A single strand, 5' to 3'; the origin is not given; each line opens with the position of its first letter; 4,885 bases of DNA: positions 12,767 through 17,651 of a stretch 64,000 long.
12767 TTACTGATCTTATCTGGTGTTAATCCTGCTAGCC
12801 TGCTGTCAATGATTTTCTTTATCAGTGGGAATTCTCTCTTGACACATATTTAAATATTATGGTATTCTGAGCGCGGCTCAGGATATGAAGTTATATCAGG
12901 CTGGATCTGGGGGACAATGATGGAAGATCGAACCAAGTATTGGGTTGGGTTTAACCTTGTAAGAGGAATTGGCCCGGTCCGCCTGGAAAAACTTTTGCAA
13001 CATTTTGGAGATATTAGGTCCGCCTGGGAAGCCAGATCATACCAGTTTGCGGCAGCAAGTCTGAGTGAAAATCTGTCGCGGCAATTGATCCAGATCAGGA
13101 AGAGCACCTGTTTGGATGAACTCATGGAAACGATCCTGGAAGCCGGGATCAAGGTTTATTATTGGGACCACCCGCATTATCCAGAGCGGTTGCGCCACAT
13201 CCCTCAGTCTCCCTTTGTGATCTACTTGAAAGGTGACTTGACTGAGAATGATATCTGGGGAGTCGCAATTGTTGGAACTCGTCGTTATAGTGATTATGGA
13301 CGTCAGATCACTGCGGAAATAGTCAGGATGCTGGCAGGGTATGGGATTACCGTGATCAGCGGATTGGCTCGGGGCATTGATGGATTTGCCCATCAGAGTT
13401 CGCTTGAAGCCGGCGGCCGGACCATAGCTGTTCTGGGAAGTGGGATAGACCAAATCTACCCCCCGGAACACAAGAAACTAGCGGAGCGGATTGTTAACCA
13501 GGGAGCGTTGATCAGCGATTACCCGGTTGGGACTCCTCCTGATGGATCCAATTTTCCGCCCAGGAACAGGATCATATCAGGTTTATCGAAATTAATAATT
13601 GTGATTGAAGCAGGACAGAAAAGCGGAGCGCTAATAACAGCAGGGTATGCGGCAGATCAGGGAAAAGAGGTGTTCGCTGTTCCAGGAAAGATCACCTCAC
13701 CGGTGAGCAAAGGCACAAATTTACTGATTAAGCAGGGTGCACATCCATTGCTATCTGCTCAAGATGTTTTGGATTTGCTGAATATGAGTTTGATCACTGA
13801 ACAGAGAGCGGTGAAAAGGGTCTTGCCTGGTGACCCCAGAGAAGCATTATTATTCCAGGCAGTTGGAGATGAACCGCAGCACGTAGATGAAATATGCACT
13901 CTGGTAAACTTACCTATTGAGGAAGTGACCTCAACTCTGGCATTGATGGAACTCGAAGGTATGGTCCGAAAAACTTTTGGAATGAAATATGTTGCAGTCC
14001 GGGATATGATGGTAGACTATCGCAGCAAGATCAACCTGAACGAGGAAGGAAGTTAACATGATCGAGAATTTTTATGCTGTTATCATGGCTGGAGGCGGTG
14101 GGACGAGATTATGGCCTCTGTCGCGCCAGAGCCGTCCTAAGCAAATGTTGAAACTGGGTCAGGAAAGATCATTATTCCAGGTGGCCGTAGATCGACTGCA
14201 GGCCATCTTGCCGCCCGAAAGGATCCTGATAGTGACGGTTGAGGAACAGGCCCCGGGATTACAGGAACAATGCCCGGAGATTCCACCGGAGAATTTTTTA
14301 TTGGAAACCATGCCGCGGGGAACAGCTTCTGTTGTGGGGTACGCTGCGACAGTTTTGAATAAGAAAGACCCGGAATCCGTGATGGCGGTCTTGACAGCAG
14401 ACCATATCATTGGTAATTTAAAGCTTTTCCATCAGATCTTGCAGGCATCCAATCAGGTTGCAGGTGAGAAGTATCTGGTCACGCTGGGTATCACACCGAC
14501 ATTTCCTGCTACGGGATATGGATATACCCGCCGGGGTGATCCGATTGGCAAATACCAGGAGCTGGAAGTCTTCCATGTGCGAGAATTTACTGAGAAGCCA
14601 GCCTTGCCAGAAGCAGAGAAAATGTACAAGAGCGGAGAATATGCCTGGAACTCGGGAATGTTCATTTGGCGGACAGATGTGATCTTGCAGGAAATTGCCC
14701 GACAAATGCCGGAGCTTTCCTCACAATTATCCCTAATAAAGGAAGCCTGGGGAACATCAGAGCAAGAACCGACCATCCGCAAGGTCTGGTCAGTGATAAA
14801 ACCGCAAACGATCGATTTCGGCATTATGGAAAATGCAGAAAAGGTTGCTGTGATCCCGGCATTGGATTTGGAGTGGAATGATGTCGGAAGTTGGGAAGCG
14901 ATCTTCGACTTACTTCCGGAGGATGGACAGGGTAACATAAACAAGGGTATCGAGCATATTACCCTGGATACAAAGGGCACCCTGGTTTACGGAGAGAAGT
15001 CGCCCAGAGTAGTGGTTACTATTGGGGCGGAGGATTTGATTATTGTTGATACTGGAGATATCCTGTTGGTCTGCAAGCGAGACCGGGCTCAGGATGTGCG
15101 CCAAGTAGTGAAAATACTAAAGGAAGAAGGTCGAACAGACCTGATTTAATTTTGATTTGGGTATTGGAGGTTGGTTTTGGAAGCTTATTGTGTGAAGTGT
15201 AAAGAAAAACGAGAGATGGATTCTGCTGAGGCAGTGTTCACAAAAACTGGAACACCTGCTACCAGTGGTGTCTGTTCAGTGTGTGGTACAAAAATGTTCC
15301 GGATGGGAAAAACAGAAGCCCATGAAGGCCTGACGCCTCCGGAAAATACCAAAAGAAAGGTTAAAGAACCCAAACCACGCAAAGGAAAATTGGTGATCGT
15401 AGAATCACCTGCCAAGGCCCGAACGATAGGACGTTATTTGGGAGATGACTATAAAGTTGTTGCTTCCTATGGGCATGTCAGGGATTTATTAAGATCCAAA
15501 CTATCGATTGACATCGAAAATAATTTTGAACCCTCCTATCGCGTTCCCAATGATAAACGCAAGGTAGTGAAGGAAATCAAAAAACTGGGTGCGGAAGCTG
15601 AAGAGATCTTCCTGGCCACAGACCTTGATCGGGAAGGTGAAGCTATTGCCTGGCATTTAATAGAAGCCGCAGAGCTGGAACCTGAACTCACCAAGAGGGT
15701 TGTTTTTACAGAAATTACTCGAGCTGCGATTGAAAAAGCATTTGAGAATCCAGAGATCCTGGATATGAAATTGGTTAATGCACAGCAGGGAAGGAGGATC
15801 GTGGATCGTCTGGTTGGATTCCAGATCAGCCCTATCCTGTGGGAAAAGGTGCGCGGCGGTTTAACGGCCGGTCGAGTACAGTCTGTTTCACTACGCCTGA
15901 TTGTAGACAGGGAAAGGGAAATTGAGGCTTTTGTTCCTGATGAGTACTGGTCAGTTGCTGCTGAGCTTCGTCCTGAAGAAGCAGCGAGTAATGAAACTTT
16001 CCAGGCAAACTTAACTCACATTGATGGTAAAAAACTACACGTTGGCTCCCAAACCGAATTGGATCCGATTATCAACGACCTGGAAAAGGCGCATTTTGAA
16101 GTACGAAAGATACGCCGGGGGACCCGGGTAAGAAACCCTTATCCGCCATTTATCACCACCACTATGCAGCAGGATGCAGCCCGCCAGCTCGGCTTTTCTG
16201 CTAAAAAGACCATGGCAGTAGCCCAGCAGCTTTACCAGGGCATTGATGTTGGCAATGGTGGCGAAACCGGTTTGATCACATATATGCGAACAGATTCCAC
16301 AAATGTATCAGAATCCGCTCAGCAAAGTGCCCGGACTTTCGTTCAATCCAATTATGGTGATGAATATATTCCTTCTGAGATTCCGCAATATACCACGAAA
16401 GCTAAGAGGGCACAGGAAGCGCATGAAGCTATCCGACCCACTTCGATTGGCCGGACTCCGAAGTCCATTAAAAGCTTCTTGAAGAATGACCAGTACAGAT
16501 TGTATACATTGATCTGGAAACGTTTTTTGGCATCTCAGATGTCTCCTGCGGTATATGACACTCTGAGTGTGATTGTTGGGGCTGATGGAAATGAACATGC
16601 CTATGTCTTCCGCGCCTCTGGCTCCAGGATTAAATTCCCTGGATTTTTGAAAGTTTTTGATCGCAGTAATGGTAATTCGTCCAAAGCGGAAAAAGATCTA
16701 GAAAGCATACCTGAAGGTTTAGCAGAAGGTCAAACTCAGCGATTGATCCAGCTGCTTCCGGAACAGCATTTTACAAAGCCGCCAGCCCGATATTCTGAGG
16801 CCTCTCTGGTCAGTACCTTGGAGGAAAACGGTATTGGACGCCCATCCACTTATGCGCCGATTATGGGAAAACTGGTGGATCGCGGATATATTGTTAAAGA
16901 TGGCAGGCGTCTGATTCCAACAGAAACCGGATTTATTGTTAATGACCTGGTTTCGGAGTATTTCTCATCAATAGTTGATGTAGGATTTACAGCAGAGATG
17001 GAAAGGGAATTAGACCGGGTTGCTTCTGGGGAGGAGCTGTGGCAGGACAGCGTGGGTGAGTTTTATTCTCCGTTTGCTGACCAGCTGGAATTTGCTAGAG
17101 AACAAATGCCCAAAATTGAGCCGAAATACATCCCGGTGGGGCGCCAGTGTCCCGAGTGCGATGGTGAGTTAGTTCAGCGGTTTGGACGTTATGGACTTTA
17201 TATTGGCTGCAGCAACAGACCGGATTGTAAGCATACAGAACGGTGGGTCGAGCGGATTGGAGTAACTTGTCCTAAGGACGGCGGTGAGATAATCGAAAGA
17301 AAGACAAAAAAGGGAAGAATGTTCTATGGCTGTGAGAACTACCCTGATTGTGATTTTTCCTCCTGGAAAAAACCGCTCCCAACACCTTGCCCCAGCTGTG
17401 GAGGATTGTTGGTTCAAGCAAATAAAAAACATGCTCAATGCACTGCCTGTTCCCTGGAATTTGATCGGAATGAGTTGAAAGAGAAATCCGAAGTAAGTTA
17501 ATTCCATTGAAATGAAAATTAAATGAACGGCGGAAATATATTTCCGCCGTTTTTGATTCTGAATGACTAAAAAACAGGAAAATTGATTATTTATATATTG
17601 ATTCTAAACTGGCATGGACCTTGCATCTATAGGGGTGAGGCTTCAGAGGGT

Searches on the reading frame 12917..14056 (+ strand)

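Call 49: search_protein_families(library=pfam, proteins=[window:12917-14056:+], max_evalue=0.00001)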
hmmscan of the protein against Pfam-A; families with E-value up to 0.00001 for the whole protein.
window:12917-14056:+ (379 aa): 2 families
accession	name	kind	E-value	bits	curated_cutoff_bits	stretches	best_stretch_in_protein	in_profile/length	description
PF02481.21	DNA_processg_A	-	2.4e-77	259.3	29.6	1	75-278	4-210/212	DNA recombination-mediator protein A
PF17782.7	DprA_WH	-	7.9e-10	39.1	22.9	1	305-352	10-57/61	DprA winged helix domain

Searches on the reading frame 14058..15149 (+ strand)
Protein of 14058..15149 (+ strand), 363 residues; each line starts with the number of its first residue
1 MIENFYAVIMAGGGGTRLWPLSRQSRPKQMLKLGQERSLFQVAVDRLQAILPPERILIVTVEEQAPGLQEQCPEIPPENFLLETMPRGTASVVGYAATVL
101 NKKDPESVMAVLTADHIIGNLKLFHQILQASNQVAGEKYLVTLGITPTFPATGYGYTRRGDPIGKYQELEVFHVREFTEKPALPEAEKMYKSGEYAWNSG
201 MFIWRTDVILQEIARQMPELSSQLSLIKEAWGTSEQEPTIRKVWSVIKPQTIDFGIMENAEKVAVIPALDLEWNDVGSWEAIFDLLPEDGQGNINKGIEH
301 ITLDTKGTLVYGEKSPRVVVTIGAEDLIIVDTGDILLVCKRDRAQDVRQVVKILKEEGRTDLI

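Call 50: search_protein_families(library=pfam, proteins=[window:14058-15149:+], max_evalue=0.00001)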
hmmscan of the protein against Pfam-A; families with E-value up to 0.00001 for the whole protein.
window:14058-15149:+ (363 aa): 3 families
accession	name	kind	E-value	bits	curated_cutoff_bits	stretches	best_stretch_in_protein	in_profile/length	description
PF00483.29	NTP_transferase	-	1.8e-43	149.3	21.2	1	7-288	2-241/245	Nucleotidyl transferase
PF22640.1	ManC_GMP_beta-helix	-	1.3e-19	70.3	27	1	299-354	2-55/55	MannoseP isomerase/GMP-like beta-helix domain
PF12804.13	NTP_transf_3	-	2.4e-06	28.3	27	1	7-132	1-112/160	MobA-like NTP transferase domain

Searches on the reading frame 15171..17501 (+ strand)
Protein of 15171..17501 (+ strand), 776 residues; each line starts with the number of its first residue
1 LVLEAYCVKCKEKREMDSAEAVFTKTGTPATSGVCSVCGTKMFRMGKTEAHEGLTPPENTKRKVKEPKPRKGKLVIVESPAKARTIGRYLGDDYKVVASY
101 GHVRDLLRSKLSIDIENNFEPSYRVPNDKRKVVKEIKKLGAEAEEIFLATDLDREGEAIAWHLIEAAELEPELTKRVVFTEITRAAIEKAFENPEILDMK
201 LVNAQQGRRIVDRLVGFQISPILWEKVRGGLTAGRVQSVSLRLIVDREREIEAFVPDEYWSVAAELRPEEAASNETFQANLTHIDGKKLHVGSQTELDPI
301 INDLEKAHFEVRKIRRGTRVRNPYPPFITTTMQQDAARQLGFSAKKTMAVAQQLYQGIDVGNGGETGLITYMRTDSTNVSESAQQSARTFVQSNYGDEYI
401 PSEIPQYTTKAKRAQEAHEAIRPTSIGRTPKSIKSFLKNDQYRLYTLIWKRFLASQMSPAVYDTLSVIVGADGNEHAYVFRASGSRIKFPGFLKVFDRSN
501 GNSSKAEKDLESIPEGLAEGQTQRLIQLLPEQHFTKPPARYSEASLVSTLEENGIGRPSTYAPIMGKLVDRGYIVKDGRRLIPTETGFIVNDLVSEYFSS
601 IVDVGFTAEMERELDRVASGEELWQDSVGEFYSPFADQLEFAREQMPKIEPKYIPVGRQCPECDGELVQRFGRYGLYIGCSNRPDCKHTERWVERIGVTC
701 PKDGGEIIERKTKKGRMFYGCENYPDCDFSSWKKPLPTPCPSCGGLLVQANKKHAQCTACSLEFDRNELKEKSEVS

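Call 50: search_protein_families(library=pfam, proteins=[window:15171-17501:+], max_evalue=0.00001)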
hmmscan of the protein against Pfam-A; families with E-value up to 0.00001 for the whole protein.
window:15171-17501:+ (776 aa): 4 families
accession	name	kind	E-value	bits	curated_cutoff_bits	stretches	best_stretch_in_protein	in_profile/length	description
PF01131.25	Topoisom_bac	-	1.3e-120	403.6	35.1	1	198-626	3-408/411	DNA topoisomerase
PF01396.24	Zn_ribbon_Top1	-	3.3e-26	91.2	32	2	658-691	2-35/39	Topoisomerase DNA binding C4 zinc finger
PF01751.28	Toprim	-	3.9e-22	78.7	23.1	1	73-182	1-96/96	Toprim domain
PF18930.5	DUF5679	-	2.7e-13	50.3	27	1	6-45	1-40/40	Domain of unknown function (DUF5679)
